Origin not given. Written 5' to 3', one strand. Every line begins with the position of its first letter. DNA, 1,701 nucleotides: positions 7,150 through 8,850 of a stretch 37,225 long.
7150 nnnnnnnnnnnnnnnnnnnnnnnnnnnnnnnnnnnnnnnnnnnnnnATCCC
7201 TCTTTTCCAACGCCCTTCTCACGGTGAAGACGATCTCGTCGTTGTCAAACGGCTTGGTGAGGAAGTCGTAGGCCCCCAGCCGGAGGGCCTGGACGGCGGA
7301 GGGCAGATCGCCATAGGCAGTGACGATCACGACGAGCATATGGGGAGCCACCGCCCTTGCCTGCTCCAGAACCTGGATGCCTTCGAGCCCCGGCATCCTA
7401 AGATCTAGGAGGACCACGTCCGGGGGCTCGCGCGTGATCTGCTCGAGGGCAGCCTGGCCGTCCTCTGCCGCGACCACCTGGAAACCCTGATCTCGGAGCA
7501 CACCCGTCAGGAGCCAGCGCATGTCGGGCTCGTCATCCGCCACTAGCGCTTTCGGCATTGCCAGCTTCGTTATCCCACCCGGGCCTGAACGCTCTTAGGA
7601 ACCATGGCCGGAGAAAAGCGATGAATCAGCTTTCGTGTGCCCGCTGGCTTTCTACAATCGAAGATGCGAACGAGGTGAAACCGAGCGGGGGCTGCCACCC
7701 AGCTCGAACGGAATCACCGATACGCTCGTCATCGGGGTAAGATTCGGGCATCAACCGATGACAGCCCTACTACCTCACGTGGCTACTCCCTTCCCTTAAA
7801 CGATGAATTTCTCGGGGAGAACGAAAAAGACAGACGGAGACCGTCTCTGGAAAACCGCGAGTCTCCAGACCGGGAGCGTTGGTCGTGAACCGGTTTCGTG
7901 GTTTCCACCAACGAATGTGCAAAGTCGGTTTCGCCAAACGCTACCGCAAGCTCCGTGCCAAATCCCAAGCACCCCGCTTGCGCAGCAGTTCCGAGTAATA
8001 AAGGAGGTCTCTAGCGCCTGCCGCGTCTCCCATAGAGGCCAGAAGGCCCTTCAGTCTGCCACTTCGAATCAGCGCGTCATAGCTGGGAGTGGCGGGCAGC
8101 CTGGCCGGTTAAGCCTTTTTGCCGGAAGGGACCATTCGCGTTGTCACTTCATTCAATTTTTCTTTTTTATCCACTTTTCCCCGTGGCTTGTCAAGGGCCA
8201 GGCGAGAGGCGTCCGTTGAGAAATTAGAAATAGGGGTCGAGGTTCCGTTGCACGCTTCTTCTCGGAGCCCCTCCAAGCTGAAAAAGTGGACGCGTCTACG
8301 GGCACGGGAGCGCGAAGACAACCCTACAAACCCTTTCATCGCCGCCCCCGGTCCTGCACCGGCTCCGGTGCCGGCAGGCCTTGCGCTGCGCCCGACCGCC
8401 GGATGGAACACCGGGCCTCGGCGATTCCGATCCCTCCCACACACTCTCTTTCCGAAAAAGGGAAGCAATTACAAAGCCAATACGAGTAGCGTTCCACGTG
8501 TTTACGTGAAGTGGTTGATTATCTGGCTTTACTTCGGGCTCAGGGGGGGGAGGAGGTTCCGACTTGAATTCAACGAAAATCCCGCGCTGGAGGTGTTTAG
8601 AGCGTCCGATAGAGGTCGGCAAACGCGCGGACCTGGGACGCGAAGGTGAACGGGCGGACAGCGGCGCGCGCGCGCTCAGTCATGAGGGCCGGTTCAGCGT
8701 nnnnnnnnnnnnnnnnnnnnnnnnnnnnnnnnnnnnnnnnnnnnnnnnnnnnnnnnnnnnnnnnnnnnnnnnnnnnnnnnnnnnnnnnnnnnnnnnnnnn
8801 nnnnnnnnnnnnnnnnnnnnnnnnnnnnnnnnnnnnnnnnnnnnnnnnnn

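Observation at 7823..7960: Consensus-perfect sigma54 promoter followed about 100 nt later by a terminator hairpin: candidate sigma54-dependent sRNA or attenuated leader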

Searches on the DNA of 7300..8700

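Call 4: search_rna_families(source=window, start=7300, end=8700, threshold=evalue, max_evalue=10)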
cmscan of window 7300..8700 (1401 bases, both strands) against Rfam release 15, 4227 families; matches with E-value up to 10: 1.
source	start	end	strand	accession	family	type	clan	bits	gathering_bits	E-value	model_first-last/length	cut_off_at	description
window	8213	8268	-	RF03054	Xanthine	Cis-reg; riboswitch;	-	13.8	36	9.3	1-56/56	no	Xanthine riboswitch aptamer (NMT1 RNA)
